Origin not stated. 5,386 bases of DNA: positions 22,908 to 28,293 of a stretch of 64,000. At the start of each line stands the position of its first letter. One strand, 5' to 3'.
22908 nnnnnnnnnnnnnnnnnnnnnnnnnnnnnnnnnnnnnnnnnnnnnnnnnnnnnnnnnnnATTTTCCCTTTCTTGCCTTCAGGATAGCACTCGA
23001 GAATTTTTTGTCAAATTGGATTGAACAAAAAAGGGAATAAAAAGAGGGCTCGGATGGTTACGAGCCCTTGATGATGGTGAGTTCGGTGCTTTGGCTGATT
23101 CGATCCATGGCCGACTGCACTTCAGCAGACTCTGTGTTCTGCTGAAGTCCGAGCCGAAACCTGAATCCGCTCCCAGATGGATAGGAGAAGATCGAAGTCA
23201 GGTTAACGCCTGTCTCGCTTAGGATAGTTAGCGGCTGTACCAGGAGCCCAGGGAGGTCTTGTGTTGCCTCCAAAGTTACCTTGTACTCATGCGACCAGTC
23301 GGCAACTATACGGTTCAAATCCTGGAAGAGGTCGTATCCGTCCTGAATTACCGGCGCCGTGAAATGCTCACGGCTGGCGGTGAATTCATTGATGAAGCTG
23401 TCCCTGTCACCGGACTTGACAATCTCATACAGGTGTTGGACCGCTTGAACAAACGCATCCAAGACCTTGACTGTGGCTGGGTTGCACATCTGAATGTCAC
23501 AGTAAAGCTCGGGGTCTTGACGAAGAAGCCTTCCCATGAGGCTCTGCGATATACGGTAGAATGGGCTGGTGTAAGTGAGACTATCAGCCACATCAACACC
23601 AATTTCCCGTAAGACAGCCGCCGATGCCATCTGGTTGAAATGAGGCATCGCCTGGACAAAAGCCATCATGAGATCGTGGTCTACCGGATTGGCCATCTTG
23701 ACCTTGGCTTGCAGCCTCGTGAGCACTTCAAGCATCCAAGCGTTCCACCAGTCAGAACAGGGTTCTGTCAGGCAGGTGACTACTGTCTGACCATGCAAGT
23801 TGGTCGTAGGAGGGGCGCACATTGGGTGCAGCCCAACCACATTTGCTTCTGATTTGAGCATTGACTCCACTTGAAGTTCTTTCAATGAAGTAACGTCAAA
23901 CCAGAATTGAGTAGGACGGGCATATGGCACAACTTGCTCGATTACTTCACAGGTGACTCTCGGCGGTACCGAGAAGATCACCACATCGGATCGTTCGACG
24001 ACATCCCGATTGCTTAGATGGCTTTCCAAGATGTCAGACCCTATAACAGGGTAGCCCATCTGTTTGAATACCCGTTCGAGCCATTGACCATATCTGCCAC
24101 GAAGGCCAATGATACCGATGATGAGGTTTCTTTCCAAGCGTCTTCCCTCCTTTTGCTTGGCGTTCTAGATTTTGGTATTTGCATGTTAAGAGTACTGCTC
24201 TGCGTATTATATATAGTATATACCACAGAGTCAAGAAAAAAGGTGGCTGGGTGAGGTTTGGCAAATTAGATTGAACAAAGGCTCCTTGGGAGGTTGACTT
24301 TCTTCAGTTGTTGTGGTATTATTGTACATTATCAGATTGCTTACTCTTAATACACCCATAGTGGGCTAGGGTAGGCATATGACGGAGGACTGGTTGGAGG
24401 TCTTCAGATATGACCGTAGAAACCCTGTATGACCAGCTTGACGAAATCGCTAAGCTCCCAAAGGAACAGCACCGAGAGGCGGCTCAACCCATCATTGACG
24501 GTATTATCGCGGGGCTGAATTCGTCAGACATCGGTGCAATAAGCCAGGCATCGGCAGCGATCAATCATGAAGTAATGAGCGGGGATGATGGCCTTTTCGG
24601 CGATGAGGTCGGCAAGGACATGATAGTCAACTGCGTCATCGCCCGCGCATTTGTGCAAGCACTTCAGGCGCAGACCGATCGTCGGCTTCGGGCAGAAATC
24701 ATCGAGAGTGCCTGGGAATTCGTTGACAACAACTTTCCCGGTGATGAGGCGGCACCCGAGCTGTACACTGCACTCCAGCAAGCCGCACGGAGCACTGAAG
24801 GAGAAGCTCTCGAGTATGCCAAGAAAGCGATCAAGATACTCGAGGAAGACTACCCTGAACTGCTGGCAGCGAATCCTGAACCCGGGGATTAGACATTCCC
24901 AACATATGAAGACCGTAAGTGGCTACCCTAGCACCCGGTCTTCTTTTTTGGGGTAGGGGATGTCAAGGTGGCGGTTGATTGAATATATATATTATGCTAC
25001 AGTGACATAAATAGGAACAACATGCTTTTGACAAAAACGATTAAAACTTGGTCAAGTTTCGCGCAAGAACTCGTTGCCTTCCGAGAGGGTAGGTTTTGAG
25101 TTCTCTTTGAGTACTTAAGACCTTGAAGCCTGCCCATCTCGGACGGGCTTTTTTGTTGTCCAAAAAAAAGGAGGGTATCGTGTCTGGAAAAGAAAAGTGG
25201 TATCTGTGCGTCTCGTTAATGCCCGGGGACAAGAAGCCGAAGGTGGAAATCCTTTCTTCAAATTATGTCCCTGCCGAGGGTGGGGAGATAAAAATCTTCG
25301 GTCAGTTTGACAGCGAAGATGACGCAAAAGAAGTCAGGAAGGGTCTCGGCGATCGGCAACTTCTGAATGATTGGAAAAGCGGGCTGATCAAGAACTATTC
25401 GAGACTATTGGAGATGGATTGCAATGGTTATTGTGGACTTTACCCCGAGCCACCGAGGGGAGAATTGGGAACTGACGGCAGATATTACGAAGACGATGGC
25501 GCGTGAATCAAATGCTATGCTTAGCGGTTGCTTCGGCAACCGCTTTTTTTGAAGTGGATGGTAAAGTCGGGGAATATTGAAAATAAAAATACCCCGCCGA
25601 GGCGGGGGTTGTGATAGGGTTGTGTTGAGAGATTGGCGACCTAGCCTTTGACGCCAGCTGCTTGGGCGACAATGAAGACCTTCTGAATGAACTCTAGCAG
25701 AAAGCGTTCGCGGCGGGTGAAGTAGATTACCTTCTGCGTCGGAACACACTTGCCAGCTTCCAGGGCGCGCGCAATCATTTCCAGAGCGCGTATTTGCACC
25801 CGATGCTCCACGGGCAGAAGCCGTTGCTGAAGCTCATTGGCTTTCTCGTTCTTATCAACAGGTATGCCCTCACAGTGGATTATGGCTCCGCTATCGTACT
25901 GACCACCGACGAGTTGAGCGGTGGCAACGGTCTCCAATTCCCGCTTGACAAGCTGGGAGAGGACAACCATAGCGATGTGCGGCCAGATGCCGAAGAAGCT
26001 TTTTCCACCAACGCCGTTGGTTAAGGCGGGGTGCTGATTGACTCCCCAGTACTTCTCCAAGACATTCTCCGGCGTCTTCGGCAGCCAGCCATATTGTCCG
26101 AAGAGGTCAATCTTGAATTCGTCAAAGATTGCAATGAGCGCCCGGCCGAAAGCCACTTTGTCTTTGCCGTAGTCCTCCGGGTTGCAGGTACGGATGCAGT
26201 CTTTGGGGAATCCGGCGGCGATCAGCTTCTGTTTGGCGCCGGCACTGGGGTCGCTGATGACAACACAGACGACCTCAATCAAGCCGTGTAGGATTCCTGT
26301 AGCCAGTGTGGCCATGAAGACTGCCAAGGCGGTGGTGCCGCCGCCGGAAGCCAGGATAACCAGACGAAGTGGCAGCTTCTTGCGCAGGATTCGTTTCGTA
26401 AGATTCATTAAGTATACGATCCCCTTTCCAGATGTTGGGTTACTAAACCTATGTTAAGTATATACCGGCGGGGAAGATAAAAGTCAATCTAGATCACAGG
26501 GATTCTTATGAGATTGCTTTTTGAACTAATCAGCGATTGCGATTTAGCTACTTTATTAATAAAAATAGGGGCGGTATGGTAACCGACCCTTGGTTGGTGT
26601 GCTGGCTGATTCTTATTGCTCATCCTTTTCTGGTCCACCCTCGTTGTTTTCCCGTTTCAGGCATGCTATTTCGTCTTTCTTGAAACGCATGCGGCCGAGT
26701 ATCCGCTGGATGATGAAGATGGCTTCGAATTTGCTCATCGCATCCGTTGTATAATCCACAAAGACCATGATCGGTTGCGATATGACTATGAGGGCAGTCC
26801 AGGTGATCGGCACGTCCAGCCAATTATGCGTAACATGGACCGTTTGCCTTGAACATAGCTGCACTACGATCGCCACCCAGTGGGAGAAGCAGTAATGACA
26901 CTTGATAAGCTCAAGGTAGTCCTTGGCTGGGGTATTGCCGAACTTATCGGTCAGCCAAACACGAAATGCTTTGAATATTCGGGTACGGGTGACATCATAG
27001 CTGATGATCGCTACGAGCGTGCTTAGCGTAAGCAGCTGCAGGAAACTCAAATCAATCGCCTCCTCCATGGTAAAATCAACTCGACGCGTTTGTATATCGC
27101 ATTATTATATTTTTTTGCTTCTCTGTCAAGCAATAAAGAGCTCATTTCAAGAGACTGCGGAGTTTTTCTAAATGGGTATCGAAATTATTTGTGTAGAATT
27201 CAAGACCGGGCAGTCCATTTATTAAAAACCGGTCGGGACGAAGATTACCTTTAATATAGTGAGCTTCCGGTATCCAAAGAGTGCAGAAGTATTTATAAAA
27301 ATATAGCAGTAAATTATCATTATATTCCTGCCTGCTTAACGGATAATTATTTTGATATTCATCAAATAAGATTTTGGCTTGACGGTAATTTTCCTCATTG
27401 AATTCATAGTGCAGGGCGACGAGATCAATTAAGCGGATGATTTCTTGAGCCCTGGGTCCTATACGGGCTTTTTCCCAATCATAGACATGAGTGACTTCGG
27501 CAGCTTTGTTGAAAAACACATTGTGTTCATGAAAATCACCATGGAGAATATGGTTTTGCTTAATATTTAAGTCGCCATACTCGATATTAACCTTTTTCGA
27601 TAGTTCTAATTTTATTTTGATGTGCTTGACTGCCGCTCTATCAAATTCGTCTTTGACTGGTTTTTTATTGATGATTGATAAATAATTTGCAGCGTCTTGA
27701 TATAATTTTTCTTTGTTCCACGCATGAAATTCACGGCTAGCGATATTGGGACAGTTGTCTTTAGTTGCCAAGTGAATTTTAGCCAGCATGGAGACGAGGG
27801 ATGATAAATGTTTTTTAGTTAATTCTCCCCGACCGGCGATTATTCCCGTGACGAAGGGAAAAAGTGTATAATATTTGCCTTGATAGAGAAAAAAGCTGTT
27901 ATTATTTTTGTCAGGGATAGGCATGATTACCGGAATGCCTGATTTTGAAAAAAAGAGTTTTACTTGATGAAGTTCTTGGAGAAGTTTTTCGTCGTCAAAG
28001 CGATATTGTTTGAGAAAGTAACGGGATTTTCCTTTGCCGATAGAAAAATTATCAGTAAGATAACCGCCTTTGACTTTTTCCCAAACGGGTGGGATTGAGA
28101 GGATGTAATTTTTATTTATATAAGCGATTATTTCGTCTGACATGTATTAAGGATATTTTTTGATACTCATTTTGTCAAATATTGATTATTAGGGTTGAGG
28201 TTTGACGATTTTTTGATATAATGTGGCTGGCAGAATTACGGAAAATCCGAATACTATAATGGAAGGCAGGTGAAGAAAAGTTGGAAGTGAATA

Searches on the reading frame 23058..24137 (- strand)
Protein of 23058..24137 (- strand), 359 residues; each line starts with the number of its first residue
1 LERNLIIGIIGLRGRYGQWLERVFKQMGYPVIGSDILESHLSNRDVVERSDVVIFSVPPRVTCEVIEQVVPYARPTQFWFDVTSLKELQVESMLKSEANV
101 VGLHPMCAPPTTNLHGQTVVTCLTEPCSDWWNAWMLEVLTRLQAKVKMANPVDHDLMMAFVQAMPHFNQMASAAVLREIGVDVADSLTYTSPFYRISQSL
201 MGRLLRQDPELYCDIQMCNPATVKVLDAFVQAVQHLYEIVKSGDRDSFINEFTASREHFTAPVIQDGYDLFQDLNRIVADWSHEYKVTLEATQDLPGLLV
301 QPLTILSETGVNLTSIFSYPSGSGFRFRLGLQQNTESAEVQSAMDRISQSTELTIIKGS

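Call 5: search_protein_families(library=pfam, proteins=[window:23058-24137:-], max_evalue=0.1)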
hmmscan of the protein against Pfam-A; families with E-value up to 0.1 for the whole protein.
window:23058-24137:- (359 aa): 5 families
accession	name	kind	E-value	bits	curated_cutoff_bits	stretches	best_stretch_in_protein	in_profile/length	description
PF20463.3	PDH_C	-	1.3e-16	61.2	22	1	151-252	2-100/102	Prephenate dehydrogenase, dimerization domain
PF02153.23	PDH_N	-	1e-09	38.5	26.5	1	45-146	41-152/154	Prephenate dehydrogenase, nucleotide-binding domain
PF01842.31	ACT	-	7.8e-05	22.8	27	1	293-325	8-42/66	ACT domain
PF03807.23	F420_oxidored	-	0.0067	17.4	21.6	1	40-74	50-83/94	NADP oxidoreductase coenzyme F420-dependent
PF21055.3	ZSWIM4-8_C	-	0.098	12.9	27.3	0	167-273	67-158/173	ZSWIM4-8, C-terminal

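Call 12: search_protein_families(library=ncbifam, proteins=[window:23058-24137:-], max_evalue=0.1)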
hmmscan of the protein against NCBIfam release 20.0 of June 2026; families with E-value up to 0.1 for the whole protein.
window:23058-24137:- (359 aa): 20 families
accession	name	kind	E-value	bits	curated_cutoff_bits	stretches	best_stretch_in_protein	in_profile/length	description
NF006457.0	PRK08818.1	equivalog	3.9e-63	213.8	411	1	4-350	4-362/373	prephenate dehydrogenase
NF006411.0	PRK08655.1-5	equivalog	1e-48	166.3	464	1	7-260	5-272/443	prephenate dehydrogenase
NF008400.0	PRK11199.1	equivalog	1.7e-48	165.5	273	1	7-260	101-351/374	bifunctional chorismate mutase/prephenate dehydrogenase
NF006410.0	PRK08655.1-4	equivalog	4.6e-46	157.5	498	1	1-265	1-282/446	prephenate dehydrogenase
NF006408.0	PRK08655.1-2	equivalog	8.5e-44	150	422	1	5-259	7-275/441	prephenate dehydrogenase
NF006407.0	PRK08655.1-1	equivalog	2.4e-42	145.3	834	1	5-260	1-272/439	prephenate dehydrogenase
NF006409.0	PRK08655.1-3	equivalog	4.3e-42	144.6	310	1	7-254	3-262/290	prephenate dehydrogenase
NF006307.0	PRK08507.1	equivalog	2.9e-13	49.7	295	1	35-252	45-265/275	prephenate dehydrogenase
NF005694.0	PRK07502.1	equivalog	2.1e-11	43.6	409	1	42-257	59-283/310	prephenate/arogenate dehydrogenase family protein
NF011381.1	PRK14806.1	equivalog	3.5e-09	35.5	902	1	43-266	57-291/733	bifunctional prephenate dehydrogenase/3-phosphoshikimate 1-carboxyvinyltransferase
NF005650.0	PRK07417.1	equivalog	9.4e-08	31.7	290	1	42-255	51-271/281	prephenate/arogenate dehydrogenase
NF005107.0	PRK06545.1-5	equivalog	2.2e-06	26.9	414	1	42-272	55-300/367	prephenate dehydrogenase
NF005111.0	PRK06545.2-3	equivalog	3.3e-06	26.3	344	1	46-314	66-331/371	prephenate dehydrogenase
NF005105.0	PRK06545.1-3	equivalog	1.1e-05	24.4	524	1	45-269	58-294/367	prephenate dehydrogenase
NF008865.0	PRK11898.1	equivalog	0.00031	20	219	1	286-354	199-270/284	prephenate dehydratase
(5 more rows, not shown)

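Call 36: find_related_loci(query=window:23058-24137:-, collection=genome_contigs, flank=6000)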
Query window:23058-24137:- (359 aa) in genome_contigs; peptide patterns used: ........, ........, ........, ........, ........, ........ (x = any residue, [..] = any of these).
33 stretches matched a pattern, but none encodes a relative of the query by tblastn (E <= 1e-3).

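Call 63: find_homologous_proteins(query=window:23058-24137:-, max_evalue=1e-20)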
Query window:23058-24137:- (359 aa): 224 proteins with E <= 1e-20 among 3564 candidates; the best 120 are listed.
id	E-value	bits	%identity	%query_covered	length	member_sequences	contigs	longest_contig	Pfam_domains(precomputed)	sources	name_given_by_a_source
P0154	2.6e-240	814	100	100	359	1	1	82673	PF02153.24,PF20463.4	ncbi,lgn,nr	ncbi:MAG: prephenate dehydrogenase/arogenate dehydrogenase family protein [bacterium]|nr:prephenate 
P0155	7.2e-115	402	54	97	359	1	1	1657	PF02153.24,PF20463.4,PF01842.32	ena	-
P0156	4.8e-106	373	48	96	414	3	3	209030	PF02153.24,PF20463.4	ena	-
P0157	3.3e-105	370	49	98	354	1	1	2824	PF02153.24,PF20463.4,PF01842.32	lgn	-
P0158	4.5e-102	360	49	96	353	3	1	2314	PF02153.24,PF20463.4,PF01842.32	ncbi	-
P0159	2.0e-99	351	48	99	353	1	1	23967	PF02153.24,PF20463.4,PF01842.32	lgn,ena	-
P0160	3.0e-97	344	46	97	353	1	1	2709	PF02153.24,PF20463.4,PF01842.32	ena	-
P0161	4.0e-90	320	45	95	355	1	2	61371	PF02153.24,PF20463.4,PF01842.32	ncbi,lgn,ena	-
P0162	4.3e-90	320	46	95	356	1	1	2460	PF02153.24,PF20463.4,PF01842.32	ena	-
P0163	2.3e-89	318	43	97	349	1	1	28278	PF02153.24,PF22629.3,PF20463.4,PF01842.32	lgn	-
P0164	5.2e-87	310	45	92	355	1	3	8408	PF02153.24,PF20463.4,PF01842.32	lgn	-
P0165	1.2e-84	303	44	97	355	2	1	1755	PF02153.24,PF22629.3,PF20463.4,PF01842.32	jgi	jgi:prephenate dehydrogenase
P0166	1.0e-83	299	42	98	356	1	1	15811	PF02153.24,PF20463.4,PF01842.32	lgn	-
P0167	3.7e-83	298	42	98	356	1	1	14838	PF02153.24,PF22629.3,PF20463.4,PF01842.32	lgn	-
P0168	6.8e-83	297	42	99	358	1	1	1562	PF02153.24,PF20463.4,PF01842.32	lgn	-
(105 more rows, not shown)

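Call 64: find_encoding_contigs(protein=P0156, flank=7000, max_places=2)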
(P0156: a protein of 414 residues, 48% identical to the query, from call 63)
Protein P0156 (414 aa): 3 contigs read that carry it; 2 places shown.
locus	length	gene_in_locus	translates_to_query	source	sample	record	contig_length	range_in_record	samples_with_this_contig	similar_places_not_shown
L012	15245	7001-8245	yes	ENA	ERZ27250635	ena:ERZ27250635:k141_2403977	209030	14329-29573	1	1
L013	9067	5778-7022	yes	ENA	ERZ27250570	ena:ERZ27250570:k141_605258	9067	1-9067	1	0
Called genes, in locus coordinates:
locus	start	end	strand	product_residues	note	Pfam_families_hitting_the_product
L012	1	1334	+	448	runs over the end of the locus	PF05697:Trigger_N, PF00254:FKBP_C (faint), PF05698:Trigger_C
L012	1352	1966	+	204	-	PF00574:CLP_protease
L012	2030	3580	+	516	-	PF12072:RNase_Y_N, PF00013:KH_1, PF22891:KH_PNO1_2nd (weak), PF01966:HD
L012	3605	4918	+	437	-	PF07949:YbbR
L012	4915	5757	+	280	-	PF01261:AP_endonuc_2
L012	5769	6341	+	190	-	PF03167:UDG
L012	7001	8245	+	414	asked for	PF02153:PDH_N, PF20463:PDH_C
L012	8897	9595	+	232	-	-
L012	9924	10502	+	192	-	PF01966:HD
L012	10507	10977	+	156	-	PF00293:NUDIX (weak)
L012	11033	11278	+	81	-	PF06103:DUF948 (weak)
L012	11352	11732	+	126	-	-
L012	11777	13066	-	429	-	PF23446:LysM1_NFP_LYK (faint), PF23473:LysM3_LYK4_5 (weak), PF01476:LysM, PF01551:Peptidase_M23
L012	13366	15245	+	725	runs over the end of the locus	PF00580:UvrD-helicase, PF13245:AAA_19, PF13604:AAA_30 (faint), PF01443:Viral_helicase1 (faint), PF13361:UvrD_C, PF13538:UvrD_C_2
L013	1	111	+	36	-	?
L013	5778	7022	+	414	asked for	PF02153:PDH_N, PF20463:PDH_C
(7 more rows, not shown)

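Call 65: find_encoding_contigs(protein=P0159, flank=7000, max_places=2)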
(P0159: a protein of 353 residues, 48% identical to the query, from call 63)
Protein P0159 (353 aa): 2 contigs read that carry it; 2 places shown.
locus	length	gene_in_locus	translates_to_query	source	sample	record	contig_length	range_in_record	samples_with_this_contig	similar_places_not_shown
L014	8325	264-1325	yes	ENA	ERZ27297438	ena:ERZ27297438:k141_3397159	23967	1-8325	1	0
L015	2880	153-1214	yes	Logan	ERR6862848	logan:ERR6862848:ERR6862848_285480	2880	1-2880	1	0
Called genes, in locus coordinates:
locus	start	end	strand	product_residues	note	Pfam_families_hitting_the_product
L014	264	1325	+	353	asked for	PF02153:PDH_N, PF20463:PDH_C, PF01842:ACT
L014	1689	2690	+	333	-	PF01261:AP_endonuc_2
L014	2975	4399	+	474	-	PF12229:PG_binding_4, PF03734:YkuD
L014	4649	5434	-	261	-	PF13529:Peptidase_C39_2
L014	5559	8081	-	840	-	PF00158:Sigma54_activat (faint), PF13191:AAA_16 (faint), PF00004:AAA (weak), PF17871:AAA_lid_9, PF00004:AAA, PF07724:AAA_2, PF07728:AAA_5, PF10431:ClpB_D2-small, +2 more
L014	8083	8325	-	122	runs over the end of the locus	-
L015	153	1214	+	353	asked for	PF02153:PDH_N, PF20463:PDH_C, PF01842:ACT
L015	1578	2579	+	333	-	PF01261:AP_endonuc_2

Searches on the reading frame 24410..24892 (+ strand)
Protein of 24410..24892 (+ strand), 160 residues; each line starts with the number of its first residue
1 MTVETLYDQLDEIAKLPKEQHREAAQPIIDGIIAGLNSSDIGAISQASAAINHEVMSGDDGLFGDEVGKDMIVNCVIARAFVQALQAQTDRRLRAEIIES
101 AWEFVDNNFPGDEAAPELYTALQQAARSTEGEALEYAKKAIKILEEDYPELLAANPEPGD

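Call 5: search_protein_families(library=pfam, proteins=[window:24410-24892:+], max_evalue=0.1)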
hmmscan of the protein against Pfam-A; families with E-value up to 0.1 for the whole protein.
window:24410-24892:+ (160 aa): 1 family
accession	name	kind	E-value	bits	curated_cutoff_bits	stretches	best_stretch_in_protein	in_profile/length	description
PF24984.1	HEAT_EF3_GNC1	-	0.014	16.2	27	1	75-144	21-91/91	Elongation factor 3/GNC1 HEAT repeat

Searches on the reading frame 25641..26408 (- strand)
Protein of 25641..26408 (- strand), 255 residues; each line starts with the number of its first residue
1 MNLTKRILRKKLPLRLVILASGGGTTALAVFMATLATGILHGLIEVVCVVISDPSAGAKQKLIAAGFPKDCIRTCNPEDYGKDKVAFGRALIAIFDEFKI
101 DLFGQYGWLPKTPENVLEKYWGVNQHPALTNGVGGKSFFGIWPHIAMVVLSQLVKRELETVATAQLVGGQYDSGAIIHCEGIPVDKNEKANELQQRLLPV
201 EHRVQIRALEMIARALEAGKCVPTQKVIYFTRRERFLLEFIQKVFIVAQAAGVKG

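Call 5: search_protein_families(library=pfam, proteins=[window:25641-26408:-], max_evalue=0.1)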
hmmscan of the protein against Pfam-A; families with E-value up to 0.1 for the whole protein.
window:25641-26408:- (255 aa): 1 family
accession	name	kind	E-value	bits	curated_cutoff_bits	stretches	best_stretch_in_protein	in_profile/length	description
PF00551.24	Formyl_trans_N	-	1.2e-09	38.6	26.1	1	15-209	2-181/181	Formyl transferase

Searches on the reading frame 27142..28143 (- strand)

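Call 35: search_protein_families(library=pfam, proteins=[window:27142-28143:-], max_evalue=0.00001)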
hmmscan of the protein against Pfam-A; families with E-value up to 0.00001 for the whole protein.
window:27142-28143:- (333 aa): 1 family
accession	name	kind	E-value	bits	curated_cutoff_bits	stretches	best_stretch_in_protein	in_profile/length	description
PF01636.29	APH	-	2.3e-22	80.4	23.2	1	21-240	2-212/239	Phosphotransferase enzyme family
